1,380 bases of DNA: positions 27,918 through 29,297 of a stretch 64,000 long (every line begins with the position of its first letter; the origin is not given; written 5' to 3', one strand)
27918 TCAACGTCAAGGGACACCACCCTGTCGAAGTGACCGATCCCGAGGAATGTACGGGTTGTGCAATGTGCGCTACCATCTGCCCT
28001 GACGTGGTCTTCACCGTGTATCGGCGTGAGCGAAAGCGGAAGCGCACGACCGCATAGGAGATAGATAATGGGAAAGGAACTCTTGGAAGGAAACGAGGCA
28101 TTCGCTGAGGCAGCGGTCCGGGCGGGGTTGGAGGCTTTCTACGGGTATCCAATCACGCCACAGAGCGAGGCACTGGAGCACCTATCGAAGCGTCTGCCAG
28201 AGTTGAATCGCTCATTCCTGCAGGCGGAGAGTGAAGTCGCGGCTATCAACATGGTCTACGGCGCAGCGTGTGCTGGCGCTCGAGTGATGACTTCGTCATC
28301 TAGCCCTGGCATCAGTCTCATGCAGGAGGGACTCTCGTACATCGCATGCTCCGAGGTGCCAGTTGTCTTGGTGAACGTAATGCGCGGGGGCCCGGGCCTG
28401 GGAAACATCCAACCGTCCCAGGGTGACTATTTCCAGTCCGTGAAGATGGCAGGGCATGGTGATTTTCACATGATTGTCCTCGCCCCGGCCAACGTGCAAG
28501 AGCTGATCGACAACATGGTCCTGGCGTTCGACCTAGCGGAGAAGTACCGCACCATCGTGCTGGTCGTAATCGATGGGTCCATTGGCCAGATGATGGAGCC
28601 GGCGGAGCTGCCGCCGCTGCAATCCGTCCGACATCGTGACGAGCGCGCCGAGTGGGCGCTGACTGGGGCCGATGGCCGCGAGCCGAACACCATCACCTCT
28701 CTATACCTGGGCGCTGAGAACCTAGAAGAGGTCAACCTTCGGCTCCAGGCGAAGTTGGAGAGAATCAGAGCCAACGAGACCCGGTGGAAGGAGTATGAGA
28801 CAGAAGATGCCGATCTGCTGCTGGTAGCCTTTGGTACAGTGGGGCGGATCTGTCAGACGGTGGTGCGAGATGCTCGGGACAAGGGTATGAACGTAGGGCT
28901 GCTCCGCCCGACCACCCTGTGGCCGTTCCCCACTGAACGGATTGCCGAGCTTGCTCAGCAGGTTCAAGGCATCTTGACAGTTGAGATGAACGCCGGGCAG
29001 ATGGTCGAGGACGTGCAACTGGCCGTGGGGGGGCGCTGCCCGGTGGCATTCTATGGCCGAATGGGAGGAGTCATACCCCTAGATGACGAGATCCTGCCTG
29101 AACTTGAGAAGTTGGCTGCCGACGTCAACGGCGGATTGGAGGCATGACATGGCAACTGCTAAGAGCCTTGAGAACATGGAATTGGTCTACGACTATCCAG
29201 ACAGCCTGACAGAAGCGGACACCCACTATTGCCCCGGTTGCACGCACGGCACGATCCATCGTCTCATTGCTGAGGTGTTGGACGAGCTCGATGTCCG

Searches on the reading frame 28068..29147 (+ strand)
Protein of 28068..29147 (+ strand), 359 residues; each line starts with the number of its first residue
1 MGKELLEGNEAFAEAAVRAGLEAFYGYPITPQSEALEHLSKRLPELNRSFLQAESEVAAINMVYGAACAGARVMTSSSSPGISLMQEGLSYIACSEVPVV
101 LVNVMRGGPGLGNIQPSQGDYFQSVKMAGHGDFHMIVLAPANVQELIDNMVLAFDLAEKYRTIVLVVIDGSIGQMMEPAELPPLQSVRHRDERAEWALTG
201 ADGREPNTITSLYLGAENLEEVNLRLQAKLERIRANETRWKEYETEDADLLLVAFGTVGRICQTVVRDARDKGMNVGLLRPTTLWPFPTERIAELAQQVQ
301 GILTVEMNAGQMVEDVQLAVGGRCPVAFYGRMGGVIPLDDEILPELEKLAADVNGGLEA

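Call 64: search_protein_families(library=pfam, proteins=[window:28068-29147:+], max_evalue=0.00001)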
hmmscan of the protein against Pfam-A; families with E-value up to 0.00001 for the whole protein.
window:28068-29147:+ (359 aa): 3 families
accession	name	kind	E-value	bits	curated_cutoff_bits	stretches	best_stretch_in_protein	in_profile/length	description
PF01855.24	POR_N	-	3e-52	178.1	27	1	14-204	1-194/231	Pyruvate flavodoxin/ferredoxin oxidoreductase, thiamine diP-bdg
PF17147.9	PFOR_II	-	1.2e-24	87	27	1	248-336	1-96/102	Pyruvate:ferredoxin oxidoreductase core domain II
PF02780.25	Transketolase_C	-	2.3e-06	28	25.9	1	244-308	6-70/124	Transketolase, C-terminal domain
